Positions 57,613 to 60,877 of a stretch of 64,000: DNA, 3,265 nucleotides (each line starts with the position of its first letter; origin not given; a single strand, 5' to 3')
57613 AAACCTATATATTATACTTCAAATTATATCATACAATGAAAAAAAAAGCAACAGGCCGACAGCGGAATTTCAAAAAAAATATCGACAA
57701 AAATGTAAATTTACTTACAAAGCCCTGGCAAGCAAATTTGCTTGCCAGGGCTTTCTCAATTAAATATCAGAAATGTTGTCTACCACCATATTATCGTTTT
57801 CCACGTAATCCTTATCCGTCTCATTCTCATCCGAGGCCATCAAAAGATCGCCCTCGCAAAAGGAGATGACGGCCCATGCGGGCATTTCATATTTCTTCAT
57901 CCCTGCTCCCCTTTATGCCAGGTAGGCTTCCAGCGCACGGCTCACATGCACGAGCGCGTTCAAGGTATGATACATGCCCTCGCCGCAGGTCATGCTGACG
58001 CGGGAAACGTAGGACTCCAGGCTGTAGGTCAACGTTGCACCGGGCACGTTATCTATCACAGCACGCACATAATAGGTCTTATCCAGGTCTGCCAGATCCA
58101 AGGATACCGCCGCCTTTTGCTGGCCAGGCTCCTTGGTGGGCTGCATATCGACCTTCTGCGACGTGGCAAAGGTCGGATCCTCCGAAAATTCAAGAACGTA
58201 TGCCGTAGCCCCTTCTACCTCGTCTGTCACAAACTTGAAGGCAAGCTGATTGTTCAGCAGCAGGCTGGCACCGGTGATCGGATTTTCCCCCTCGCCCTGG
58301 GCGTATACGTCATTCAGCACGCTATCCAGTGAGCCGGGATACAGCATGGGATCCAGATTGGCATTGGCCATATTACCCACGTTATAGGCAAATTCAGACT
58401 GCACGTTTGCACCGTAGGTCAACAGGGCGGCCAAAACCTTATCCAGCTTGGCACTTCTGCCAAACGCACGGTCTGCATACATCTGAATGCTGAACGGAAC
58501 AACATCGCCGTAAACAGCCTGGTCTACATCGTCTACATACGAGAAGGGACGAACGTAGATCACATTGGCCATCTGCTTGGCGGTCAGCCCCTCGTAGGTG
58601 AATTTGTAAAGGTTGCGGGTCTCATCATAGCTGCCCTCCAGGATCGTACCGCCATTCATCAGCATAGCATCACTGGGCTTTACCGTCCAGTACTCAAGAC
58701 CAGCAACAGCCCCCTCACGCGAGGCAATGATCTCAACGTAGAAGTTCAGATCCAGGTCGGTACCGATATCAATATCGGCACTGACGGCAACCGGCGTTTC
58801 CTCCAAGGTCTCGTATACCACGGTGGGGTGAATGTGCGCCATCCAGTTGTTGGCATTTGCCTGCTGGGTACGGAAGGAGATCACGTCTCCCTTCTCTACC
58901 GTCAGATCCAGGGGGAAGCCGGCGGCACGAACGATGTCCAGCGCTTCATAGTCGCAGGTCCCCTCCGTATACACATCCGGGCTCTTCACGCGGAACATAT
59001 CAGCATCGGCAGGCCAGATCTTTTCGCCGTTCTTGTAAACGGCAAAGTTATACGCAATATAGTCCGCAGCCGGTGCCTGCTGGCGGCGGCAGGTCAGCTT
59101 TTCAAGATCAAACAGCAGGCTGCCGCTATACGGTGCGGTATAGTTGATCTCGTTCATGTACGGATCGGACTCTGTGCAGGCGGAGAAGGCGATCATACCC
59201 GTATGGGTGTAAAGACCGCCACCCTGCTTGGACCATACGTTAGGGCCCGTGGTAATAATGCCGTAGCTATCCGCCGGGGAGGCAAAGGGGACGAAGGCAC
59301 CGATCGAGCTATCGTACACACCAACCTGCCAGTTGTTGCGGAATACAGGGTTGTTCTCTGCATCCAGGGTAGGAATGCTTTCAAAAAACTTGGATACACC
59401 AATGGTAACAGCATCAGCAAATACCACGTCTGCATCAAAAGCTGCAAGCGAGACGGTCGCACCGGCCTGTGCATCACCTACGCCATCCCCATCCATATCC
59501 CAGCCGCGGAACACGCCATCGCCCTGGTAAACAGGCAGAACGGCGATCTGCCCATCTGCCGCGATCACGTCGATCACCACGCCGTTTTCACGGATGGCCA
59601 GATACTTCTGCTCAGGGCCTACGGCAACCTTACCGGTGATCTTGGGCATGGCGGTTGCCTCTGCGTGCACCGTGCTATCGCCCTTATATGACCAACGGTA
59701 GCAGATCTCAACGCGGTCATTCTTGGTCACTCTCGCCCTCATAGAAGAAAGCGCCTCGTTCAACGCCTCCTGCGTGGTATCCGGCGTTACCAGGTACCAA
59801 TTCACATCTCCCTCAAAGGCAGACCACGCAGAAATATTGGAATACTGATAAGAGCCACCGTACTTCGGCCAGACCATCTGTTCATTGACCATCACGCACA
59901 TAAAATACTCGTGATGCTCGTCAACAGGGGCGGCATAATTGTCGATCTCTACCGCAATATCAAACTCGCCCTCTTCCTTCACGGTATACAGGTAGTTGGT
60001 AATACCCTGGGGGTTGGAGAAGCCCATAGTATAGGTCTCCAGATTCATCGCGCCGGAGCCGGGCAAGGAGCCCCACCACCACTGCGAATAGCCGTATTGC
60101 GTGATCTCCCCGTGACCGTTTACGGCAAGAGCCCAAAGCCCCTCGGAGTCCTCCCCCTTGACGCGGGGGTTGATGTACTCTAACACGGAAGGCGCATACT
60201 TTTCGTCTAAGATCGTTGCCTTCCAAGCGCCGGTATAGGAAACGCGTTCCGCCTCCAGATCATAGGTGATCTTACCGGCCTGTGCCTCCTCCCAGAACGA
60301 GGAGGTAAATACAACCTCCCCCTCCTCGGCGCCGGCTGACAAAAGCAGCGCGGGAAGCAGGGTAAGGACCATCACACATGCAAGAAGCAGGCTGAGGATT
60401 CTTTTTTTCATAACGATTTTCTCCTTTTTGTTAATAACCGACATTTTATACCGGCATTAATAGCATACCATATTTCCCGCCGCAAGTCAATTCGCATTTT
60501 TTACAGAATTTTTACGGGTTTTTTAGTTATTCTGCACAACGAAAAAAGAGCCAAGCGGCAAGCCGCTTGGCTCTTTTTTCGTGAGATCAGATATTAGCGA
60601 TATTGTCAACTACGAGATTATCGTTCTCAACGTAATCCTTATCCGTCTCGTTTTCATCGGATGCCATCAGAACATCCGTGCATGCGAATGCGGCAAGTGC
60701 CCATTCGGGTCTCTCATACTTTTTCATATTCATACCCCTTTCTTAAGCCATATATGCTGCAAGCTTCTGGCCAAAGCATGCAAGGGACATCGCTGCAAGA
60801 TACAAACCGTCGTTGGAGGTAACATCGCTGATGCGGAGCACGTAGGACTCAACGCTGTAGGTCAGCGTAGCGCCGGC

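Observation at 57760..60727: Two conserved, unannotated 46-codon acidic sORFs translationally coupled to paralogous large secreted proteins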

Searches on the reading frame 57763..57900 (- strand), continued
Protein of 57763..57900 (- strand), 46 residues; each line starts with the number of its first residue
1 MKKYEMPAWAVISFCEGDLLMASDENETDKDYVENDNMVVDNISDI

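Call 84: search_solved_structures(query=A7, max_evalue=10, show_alignments=3)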
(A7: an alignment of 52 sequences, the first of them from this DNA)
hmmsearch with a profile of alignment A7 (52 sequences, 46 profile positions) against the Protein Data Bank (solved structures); distinct sequences matched with E-value up to 10: 2.
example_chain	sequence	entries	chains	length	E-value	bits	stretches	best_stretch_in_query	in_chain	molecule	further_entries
4f6p_A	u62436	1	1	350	0.41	13.9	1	12-36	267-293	Metacaspase-1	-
4f6o_A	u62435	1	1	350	0.41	13.9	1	12-36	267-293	Metacaspase-1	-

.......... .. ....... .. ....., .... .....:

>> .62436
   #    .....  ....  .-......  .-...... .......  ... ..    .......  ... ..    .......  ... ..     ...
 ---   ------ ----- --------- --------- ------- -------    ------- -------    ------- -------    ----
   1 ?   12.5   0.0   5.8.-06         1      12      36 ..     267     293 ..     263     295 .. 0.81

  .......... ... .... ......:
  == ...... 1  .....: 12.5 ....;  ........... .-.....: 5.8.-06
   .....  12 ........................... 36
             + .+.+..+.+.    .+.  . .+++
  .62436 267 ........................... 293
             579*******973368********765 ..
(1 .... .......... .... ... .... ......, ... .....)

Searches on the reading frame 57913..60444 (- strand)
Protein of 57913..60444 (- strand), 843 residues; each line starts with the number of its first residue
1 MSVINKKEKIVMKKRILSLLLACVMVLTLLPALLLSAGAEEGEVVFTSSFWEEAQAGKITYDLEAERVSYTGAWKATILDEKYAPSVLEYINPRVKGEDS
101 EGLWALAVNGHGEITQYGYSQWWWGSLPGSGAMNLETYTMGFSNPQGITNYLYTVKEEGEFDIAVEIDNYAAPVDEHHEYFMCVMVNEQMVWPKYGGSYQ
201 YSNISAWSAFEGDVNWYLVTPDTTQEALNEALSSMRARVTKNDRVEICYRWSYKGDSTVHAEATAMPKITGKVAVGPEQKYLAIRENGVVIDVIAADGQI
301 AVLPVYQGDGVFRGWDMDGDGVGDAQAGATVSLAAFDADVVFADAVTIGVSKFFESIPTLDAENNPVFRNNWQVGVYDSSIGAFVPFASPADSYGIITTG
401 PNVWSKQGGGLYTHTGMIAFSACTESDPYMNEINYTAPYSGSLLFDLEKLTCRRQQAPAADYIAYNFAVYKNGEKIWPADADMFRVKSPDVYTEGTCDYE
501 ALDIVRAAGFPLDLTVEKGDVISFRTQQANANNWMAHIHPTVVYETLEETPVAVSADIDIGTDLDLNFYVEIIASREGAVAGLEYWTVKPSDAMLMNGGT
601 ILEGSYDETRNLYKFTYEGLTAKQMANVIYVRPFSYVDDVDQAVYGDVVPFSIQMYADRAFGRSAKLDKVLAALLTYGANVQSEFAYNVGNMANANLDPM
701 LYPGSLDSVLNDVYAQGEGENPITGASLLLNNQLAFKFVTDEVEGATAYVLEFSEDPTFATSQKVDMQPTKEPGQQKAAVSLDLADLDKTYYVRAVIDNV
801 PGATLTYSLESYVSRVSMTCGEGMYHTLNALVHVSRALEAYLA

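Call 8: search_protein_families(library=pfam, proteins=[window:57913-60444:-], max_evalue=1)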
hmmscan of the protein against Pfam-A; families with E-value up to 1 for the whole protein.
window:57913-60444:- (843 aa): 0 families

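Call 18: search_protein_families(library=ncbifam, proteins=[window:57913-60444:-], max_evalue=10)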
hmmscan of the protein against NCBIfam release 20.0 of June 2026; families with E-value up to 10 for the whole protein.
window:57913-60444:- (843 aa): 0 families

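Call 24: find_homologous_proteins(query=window:57913-60444:-, max_evalue=0.00001)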
Query window:57913-60444:- (843 aa): 10 proteins with E <= 0.00001 among 8000 candidates.
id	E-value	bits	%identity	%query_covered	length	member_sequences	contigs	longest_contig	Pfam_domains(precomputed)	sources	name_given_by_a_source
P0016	0.0e+0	1904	100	99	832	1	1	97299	-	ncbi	-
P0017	0.0e+0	1166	62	99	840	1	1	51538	-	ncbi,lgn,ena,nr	ncbi:MAG: hypothetical protein IJY20_04475 [Clostridia bacterium]|nr:hypothetical protein [Clostridi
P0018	0.0e+0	1048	57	99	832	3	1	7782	-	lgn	-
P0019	0.0e+0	1040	59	99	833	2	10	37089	-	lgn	-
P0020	9.0e-289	978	55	99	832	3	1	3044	-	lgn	-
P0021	1.9e-270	918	51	99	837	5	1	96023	-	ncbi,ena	-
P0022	6.1e-246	837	49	99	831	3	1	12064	-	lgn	-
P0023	8.0e-237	807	47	98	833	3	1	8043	-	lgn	-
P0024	7.9e-219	747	44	98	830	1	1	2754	-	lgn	-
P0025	5.1e-40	156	26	47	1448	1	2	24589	-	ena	-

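Call 25: find_encoding_contigs(protein=P0016, flank=10000, max_places=2)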
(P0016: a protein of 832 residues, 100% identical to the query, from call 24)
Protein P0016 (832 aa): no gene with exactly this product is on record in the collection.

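Call 26: find_encoding_contigs(protein=P0021, flank=10000, max_places=2)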
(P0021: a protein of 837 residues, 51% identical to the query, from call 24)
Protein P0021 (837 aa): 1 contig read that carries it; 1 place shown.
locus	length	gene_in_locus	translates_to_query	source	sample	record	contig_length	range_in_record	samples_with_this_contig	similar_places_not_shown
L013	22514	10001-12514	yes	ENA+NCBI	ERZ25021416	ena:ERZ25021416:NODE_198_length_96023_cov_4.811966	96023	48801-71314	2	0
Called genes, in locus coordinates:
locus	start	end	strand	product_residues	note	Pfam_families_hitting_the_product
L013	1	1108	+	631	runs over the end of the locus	PF02518:HATPase_c (weak), PF13589:HATPase_c_3, PF00183:HSP90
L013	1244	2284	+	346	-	-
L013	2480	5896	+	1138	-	-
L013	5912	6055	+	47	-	-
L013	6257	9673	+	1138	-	-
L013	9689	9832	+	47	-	-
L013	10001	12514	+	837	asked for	-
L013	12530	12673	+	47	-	-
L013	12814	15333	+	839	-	-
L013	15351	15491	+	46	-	-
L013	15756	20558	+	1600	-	-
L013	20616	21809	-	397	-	PF22025:ThiI_fer, PF02926:THUMP, PF02568:ThiI, PF06508:QueC (faint)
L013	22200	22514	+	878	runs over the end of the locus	PF00133:tRNA-synt_1, PF01406:tRNA-synt_1e (faint), PF09334:tRNA-synt_1g, PF13603:tRNA-synt_1_2 (weak), PF09334:tRNA-synt_1g, PF08264:Anticodon_1, PF10458:Val_tRNA-synt_C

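Call 48: predict_structure(alignment_id=A3)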
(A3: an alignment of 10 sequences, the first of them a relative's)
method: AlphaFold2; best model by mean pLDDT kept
length: 832 residues; sequences in the alignment: 10
mean_pLDDT: 84.3   pTM: 0.67
mean pLDDT of the five models: 84.3, 83.3, 82.3, 82.1, 80.0
residues with pLDDT >= 90: 297; 70-90: 458; 50-70: 60; < 50: 17
segments of 3 or more residues with pLDDT < 50: 1-4, 18-30
pLDDT, mean of each block of 10 residues (from residue 1): 59 59 40 86 93 91 90 89 69 86 80 67 91 85 92 94 88 92 86 72 89 94 89 93 69 93 83 85 86 85 82 87 81 86 86 85 93 91 85 84 87 89 92 93 85 94 91 91 87 91 94 92 90 88 78 81 87 92 90 87 86 82 82 88 83 82 85 77 79 61 80 81 82 89 89 90 87 76 92 87 75 77 79 72
secondary structure, 60 per line:
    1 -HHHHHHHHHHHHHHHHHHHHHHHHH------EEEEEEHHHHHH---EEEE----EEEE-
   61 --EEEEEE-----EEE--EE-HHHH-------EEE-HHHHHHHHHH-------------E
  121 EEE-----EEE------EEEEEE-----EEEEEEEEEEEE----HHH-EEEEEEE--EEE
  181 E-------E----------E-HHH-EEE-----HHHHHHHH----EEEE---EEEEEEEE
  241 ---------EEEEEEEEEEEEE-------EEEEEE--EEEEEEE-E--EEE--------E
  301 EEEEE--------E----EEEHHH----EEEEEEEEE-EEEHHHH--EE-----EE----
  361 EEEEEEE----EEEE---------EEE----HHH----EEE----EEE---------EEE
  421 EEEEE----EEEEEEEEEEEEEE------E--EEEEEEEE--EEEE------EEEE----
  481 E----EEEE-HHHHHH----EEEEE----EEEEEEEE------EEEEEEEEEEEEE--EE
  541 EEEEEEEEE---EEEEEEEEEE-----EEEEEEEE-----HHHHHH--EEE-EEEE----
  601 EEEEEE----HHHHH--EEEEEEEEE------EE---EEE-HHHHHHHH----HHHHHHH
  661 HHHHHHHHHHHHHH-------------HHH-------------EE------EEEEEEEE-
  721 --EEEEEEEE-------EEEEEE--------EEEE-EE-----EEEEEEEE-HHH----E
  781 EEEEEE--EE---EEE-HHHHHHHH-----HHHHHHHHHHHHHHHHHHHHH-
elements in order (helices of 4 or more, strands of 3 or more residues): H2-26 E33-38 H39-44 E48-51 E56-59 E63-68 E74-76 H82-85 E93-95 H97-106 E120-123 E129-131 E138-143 E149-160 E169-175 E178-181 E206-208 H214-221 E226-229 E233-240 E250-262 E270-275 E278-284 E289-291 E300-305 E319-321 E329-337 E339-341 H342-345 E361-367 E372-375 E385-387 E399-401 E406-408 E418-425 E430-443 E453-460 E463-466 E473-476 E486-489 H491-496 E501-505 E510-517 E524-536 E539-549 E553-562 E568-575 H581-586 E589-591 E593-596 E601-606 H611-615 E618-626 E638-640 H642-649 H654-674 E712-719 E723-730 E738-743 E752-755 E764-771 E780-786 E794-796 H798-805 H811-831

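Call 50: fold_search(model_id=the predicted structure, library=pdb)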
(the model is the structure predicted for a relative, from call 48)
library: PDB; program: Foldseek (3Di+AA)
matches with E <= 10: 1817; with E <= 0.001: 60
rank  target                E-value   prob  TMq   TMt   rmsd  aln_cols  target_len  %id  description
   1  9l9p_S                1.3e-06  0.75  0.10  0.10  35.4       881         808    9  Cryo-EM structure of bacteriophage T1 tail tip complex (released 2025-03-12)
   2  9vqm_A                1.6e-06  0.89  0.11  0.11  29.2       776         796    9  Cryo-EM structure of Elapor1WT in tetrameric form (released 2025-07-23)
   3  9vqm_D                3.8e-06  0.91  0.12  0.13  29.8       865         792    8  Cryo-EM structure of Elapor1WT in tetrameric form (released 2025-07-23)
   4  9vqm_C                3.8e-06  0.84  0.11  0.11  30.4       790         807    9  Cryo-EM structure of Elapor1WT in tetrameric form (released 2025-07-23)
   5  5x7o_A                7.4e-06  0.89  0.11  0.08  29.1       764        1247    9  Crystal structure of Paenibacillus sp. 598K alpha-1,6-glucosyltransferase (released 2017-07-26)
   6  6yg8_D                1.0e-05  0.82  0.08  0.10  21.0       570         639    7  Cryo-EM structure of a BcsB pentamer in the context of an assembled Bcs macrocomplex (released 2021-02-24)
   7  6yg8_A                1.5e-05  0.75  0.08  0.10  21.0       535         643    7  Cryo-EM structure of a BcsB pentamer in the context of an assembled Bcs macrocomplex (released 2021-02-24)
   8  9fmt_B                1.9e-05  0.33  0.08  0.09  27.4       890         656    8  Cryo-EM structure of the BcsB hexameric crown from the E. coli cellulose secretion macrocomplex (released 2024-10-16)
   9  9fmt_E                2.3e-05  0.41  0.08  0.10  27.9       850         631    8  Cryo-EM structure of the BcsB hexameric crown from the E. coli cellulose secretion macrocomplex (released 2024-10-16)
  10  6yg8_B                2.6e-05  0.84  0.09  0.12  21.3       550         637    8  Cryo-EM structure of a BcsB pentamer in the context of an assembled Bcs macrocomplex (released 2021-02-24)
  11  9fmt_D                2.9e-05  0.41  0.09  0.11  27.8       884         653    8  Cryo-EM structure of the BcsB hexameric crown from the E. coli cellulose secretion macrocomplex (released 2024-10-16)
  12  9vqm_B                3.0e-05  0.54  0.09  0.10  28.9       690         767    8  Cryo-EM structure of Elapor1WT in tetrameric form (released 2025-07-23)
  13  8ges_D                3.5e-05  1.00  0.12  0.15  14.9       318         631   12  R. hominis 2 beta-glucuronidase bound to UNC10201652-glucuronide (released 2024-02-14)
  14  9b8i                  3.7e-05  0.84  0.10  0.12  20.2       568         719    6  Cryo-EM structure of the E. coli cellulose synthase BcsB-BcsC fusion protein (released 2025-02-19)
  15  9oz1_A                3.7e-05  0.54  0.11  0.11  46.5       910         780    7  Cryo-EM structure of chicken ROS1 in apo-state. Cryo-EM refinement is focused on the "leg" region of chicken ROS1. (released 2026-02-25)
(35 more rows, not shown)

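Call 92: list_cluster_members(proteins=[P0016, window:57763-57900:-, window:60590-60727:-])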
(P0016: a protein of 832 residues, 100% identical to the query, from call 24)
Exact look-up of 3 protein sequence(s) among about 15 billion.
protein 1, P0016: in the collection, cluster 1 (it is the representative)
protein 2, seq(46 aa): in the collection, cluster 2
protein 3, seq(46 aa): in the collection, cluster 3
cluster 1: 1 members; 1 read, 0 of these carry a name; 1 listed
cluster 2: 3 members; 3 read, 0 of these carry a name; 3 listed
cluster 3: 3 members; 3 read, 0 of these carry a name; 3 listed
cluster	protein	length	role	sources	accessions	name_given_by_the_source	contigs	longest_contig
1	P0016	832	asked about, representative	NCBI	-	-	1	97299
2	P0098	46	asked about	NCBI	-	-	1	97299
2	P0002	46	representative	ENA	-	-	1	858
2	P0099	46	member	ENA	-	-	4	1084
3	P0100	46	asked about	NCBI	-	-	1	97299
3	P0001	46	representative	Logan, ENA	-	-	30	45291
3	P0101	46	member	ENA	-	-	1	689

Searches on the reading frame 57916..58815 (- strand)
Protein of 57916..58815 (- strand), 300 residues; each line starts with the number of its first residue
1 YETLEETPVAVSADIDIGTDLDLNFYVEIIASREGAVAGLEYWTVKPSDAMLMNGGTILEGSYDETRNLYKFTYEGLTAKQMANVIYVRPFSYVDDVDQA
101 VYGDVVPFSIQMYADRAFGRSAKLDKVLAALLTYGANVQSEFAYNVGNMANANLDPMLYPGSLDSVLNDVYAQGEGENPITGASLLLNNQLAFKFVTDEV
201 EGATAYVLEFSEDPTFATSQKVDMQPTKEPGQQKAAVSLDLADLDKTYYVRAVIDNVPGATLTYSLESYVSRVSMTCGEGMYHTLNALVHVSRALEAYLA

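Call 98: search_protein_families(library=pfam, proteins=[window:57916-58815:-], max_evalue=0.1)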
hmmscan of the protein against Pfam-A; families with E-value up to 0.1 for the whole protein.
window:57916-58815:- (300 aa): 0 families

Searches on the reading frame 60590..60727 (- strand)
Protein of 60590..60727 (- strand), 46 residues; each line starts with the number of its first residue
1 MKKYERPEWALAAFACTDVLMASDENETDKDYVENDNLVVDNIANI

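Call 8: search_protein_families(library=pfam, proteins=[window:60590-60727:-], max_evalue=1)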
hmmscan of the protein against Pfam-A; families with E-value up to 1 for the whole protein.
seq(46 aa): 0 families

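Call 18: search_protein_families(library=ncbifam, proteins=[window:60590-60727:-], max_evalue=10)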
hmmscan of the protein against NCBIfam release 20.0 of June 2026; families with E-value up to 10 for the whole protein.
seq(46 aa): 0 families

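Call 81: search_dna_similar(query=window:60590-60727:-, collection=plasmids, mode=protein, max_evalue=0.01)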
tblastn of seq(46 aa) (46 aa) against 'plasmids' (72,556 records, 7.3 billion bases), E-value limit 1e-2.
No match.

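Call 82: search_dna_similar(query=window:60590-60727:-, collection=phages, mode=protein, max_evalue=0.01)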
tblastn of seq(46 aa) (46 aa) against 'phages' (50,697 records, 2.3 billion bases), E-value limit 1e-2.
No match.
